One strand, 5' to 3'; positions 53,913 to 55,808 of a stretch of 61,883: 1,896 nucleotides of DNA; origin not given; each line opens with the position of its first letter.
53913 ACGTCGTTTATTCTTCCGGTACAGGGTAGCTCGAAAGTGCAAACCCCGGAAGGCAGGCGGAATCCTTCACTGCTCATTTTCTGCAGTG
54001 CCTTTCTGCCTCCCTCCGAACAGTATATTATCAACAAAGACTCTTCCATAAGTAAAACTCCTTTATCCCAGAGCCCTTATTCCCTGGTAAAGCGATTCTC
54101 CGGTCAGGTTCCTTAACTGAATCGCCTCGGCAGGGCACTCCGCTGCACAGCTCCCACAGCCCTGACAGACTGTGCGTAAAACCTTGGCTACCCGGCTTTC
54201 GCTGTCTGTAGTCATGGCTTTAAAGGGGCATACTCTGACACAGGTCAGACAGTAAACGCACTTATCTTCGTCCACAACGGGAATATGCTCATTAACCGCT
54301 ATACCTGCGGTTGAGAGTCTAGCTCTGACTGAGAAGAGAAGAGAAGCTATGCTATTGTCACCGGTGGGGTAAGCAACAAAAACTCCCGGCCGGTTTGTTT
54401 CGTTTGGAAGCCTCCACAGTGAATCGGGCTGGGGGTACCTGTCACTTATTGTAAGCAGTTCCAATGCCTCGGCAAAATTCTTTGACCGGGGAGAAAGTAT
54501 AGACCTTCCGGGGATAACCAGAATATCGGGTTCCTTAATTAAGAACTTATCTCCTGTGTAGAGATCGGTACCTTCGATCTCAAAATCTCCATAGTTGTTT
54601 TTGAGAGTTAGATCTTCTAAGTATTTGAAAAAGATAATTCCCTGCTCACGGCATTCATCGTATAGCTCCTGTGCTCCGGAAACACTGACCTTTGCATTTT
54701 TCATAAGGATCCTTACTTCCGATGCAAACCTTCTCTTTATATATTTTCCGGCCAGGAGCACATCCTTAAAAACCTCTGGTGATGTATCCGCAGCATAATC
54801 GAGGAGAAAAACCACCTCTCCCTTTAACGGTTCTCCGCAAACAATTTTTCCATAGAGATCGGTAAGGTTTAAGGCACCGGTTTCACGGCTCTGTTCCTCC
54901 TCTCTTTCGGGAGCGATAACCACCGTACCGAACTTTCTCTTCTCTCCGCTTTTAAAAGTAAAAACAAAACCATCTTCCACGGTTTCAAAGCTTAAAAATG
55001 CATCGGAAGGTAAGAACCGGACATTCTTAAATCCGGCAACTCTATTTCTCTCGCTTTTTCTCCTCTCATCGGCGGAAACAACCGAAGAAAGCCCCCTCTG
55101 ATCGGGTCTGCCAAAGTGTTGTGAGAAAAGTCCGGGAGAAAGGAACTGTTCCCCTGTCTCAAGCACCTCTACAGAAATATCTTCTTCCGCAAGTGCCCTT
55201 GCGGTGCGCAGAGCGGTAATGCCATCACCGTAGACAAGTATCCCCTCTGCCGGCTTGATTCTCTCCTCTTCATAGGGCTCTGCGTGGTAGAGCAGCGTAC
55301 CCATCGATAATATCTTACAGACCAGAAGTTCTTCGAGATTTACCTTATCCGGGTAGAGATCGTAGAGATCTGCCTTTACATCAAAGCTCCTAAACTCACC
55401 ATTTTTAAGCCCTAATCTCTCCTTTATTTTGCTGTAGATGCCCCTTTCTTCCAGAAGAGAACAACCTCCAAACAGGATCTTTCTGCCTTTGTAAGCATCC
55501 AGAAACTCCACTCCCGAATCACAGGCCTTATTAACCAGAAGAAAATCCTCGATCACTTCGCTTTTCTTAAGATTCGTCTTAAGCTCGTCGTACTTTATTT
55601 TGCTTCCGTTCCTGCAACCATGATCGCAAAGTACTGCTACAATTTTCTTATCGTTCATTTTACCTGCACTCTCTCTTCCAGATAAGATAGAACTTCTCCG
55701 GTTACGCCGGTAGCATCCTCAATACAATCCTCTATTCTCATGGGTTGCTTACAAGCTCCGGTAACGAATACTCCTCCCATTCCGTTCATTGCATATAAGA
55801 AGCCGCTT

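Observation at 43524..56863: One 13.3 kb co-directional locus joins an Mvh-type [NiFe] hydrogenase to MetF/MetV through three HdrA cores, two MvhD and an HdrC-like protein, with no HdrB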

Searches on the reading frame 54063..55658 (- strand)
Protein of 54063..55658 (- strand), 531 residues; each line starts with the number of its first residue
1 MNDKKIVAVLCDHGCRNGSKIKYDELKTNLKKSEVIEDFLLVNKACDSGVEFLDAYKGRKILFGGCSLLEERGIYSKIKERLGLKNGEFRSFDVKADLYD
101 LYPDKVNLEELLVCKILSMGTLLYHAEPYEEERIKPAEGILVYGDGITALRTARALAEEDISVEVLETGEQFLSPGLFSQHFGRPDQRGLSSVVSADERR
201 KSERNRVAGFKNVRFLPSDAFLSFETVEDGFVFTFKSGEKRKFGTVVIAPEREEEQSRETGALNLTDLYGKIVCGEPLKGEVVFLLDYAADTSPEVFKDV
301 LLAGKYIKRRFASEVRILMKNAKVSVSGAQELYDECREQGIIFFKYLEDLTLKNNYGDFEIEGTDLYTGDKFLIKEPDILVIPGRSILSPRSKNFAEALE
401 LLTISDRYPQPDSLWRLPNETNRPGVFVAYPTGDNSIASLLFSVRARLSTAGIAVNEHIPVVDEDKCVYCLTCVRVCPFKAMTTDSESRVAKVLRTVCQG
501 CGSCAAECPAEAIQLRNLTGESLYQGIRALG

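Call 3: search_protein_families(library=pfam, proteins=[window:54063-55658:-], max_evalue=0.01)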
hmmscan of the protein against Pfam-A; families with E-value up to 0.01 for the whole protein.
window:54063-55658:- (531 aa): 9 families
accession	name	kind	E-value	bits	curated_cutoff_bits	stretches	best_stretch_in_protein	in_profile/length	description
PF00037.32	Fer4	-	1.8e-12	47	21.1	2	460-482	1-23/24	4Fe-4S binding domain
PF13237.11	Fer4_10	-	1.5e-08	34.9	25.5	1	460-509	2-53/53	4Fe-4S dicluster domain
PF12838.12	Fer4_7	-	1.7e-08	35.2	27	2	466-512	1-52/52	4Fe-4S dicluster domain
PF14697.11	Fer4_21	-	5.3e-08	33.3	35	1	461-515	2-59/59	4Fe-4S dicluster domain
PF12837.12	Fer4_6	-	4.9e-07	29.8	25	2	459-481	1-23/24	4Fe-4S binding domain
PF25160.1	LdpA_Fe-S-bd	-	8.2e-07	29.1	27.6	1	473-516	9-46/49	LdpA Fe-S cluster-binding domain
PF13187.11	Fer4_9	-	4.4e-06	27.1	27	1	466-513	1-52/52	4Fe-4S dicluster domain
PF13484.11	Fer4_16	-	5.9e-06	27.4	30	0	498-516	2-20/66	4Fe-4S double cluster binding domain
PF12797.12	Fer4_2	-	4.1e-05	23.7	24.5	1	459-479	2-22/22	4Fe-4S binding domain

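Call 4: search_protein_families(library=ncbifam, proteins=[window:54063-55658:-], max_evalue=0.001)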
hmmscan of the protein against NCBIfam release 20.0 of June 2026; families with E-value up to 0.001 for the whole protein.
window:54063-55658:- (531 aa): 62 families (the best 25 are shown)
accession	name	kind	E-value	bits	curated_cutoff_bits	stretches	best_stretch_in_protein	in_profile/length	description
NF040770.1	hetero_SS_HdrA2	exception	3.4e-22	78.4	1100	1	307-530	411-640/777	CoB-CoM heterodisulfide reductase HdrA2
NF041778.1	hetero_SS_HdrA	equivalog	3.5e-18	64.8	1400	1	441-525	561-645/771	ferredoxin:CoB-CoM heterodisulfide reductase subunit HdrA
NF041891.1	hdrA_Methbact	equivalog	7.9e-14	50.8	1300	1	447-528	554-633/762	ferredoxin:CoB-CoM heterodisulfide reductase subunit HdrA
NF007202.0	PRK09623.1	equivalog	1.7e-12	47.6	166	1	455-515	41-100/105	3-methyl-2-oxobutanoate dehydrogenase subunit delta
TIGR02179.1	PorD_KorD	subfamily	2.3e-12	46.8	60.05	1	458-516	18-75/78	2-oxoacid:acceptor oxidoreductase, delta subunit, pyruvate/2-ketoisovalerate family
TIGR01944.1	rnfB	subfamily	1.4e-11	44.3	68.7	1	451-520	99-167/190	RnfABCDGE type electron transport complex subunit B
NF040684.1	PorD_Arch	equivalog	2.7e-11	43.4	120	1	460-516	27-82/85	pyruvate synthase subunit PorD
NF003475.0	PRK05113.1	equivalog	4.5e-10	39.7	203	1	453-519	101-166/190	electron transport complex subunit RsxB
NF007203.0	PRK09624.1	equivalog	7.5e-10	39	171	1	459-515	45-100/105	pyuvate ferredoxin oxidoreductase subunit delta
NF038196.1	ferrodoxin_EFR1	subfamily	7.8e-10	39.2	75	1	462-519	182-235/242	EFR1 family ferrodoxin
NF040864.1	HgcB_ferredoxin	equivalog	8.2e-10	38.4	99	1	462-517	11-65/93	mercury methylation ferredoxin HgcB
NF005415.0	PRK06991.1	equivalog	1.1e-09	38.4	281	1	451-522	71-141/284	electron transport complex subunit RsxB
TIGR02700.1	flavo_MJ0208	hypoth_equivalog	1.7e-09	37.3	251.35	1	460-514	142-195/234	dihydromethanopterin reductase (acceptor)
NF045763.1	PhenlGlyoxDHPadF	equivalog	3e-09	36.9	150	1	459-513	25-77/78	NADH-dependent phenylglyoxylate dehydrogenase subunit delta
NF058577.1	FdxA_fam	equivalog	1.7e-08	34.5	65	1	453-481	24-52/52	4Fe-4S ferredoxin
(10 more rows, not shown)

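Call 40: search_solved_structures(query=window:54063-55658:-, max_evalue=1, show_alignments=2)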
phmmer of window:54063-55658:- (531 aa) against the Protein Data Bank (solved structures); distinct sequences matched with E-value up to 1: 213 (the best 60 are shown).
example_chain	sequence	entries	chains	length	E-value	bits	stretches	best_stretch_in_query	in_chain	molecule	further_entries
5odc_A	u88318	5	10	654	2.7e-12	49.5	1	313-524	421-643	Heterodisulfide reductase, subunit A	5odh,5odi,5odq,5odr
8rvv_A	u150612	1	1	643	8.9e-11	44.4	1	327-527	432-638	H(2):CoB-CoM heterodisulfide,ferredoxin reductase subunit A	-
8rvu_a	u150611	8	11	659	1.1e-10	44.2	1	327-527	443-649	H(2):CoB-CoM heterodisulfide,ferredoxin reductase subunit A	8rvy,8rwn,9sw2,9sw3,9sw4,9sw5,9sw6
9sw6_G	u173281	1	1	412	2e-10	43.3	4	462-516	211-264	Polyferredoxin protein MvhB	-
9sfi_A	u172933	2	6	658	6e-08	35.1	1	460-522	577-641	CoB--CoM heterodisulfide reductase iron-sulfur subunit A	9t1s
9sw6_H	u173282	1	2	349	1.4e-07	33.9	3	461-517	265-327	Tungsten formylmethanofuran dehydrogenase, subunit F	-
7bkb_K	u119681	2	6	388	1.4e-07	33.9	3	462-490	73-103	Formylmethanofuran dehydrogenase, subunit F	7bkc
5t5i_F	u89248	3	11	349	3.1e-07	32.8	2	461-516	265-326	Tungsten formylmethanofuran dehydrogenase subunit fwdF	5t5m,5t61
7np8_A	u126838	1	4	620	3.9e-07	32.5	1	444-517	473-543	Coenzyme F420-dependent sulfite reductase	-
9sfi_O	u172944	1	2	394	1.1e-06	31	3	461-516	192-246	Ferredoxin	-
7npa_A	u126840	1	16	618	1.7e-06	30.3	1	444-516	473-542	Coenzyme F420-dependent sulfite reductase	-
7bkb_A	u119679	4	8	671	2.9e-06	29.6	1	458-523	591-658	CoB--CoM heterodisulfide reductase iron-sulfur subunit A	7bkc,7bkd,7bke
9bt4_G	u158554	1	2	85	3.4e-06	29.4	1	459-515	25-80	Pyruvate:Ferredoxin Oxidoreductase, subunit delta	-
6fah_A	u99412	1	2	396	5.9e-06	28.5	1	462-515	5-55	Caffeyl-CoA reductase-Etf complex subunit CarE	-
7zc6_B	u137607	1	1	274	9.1e-06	27.9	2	467-518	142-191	RnfB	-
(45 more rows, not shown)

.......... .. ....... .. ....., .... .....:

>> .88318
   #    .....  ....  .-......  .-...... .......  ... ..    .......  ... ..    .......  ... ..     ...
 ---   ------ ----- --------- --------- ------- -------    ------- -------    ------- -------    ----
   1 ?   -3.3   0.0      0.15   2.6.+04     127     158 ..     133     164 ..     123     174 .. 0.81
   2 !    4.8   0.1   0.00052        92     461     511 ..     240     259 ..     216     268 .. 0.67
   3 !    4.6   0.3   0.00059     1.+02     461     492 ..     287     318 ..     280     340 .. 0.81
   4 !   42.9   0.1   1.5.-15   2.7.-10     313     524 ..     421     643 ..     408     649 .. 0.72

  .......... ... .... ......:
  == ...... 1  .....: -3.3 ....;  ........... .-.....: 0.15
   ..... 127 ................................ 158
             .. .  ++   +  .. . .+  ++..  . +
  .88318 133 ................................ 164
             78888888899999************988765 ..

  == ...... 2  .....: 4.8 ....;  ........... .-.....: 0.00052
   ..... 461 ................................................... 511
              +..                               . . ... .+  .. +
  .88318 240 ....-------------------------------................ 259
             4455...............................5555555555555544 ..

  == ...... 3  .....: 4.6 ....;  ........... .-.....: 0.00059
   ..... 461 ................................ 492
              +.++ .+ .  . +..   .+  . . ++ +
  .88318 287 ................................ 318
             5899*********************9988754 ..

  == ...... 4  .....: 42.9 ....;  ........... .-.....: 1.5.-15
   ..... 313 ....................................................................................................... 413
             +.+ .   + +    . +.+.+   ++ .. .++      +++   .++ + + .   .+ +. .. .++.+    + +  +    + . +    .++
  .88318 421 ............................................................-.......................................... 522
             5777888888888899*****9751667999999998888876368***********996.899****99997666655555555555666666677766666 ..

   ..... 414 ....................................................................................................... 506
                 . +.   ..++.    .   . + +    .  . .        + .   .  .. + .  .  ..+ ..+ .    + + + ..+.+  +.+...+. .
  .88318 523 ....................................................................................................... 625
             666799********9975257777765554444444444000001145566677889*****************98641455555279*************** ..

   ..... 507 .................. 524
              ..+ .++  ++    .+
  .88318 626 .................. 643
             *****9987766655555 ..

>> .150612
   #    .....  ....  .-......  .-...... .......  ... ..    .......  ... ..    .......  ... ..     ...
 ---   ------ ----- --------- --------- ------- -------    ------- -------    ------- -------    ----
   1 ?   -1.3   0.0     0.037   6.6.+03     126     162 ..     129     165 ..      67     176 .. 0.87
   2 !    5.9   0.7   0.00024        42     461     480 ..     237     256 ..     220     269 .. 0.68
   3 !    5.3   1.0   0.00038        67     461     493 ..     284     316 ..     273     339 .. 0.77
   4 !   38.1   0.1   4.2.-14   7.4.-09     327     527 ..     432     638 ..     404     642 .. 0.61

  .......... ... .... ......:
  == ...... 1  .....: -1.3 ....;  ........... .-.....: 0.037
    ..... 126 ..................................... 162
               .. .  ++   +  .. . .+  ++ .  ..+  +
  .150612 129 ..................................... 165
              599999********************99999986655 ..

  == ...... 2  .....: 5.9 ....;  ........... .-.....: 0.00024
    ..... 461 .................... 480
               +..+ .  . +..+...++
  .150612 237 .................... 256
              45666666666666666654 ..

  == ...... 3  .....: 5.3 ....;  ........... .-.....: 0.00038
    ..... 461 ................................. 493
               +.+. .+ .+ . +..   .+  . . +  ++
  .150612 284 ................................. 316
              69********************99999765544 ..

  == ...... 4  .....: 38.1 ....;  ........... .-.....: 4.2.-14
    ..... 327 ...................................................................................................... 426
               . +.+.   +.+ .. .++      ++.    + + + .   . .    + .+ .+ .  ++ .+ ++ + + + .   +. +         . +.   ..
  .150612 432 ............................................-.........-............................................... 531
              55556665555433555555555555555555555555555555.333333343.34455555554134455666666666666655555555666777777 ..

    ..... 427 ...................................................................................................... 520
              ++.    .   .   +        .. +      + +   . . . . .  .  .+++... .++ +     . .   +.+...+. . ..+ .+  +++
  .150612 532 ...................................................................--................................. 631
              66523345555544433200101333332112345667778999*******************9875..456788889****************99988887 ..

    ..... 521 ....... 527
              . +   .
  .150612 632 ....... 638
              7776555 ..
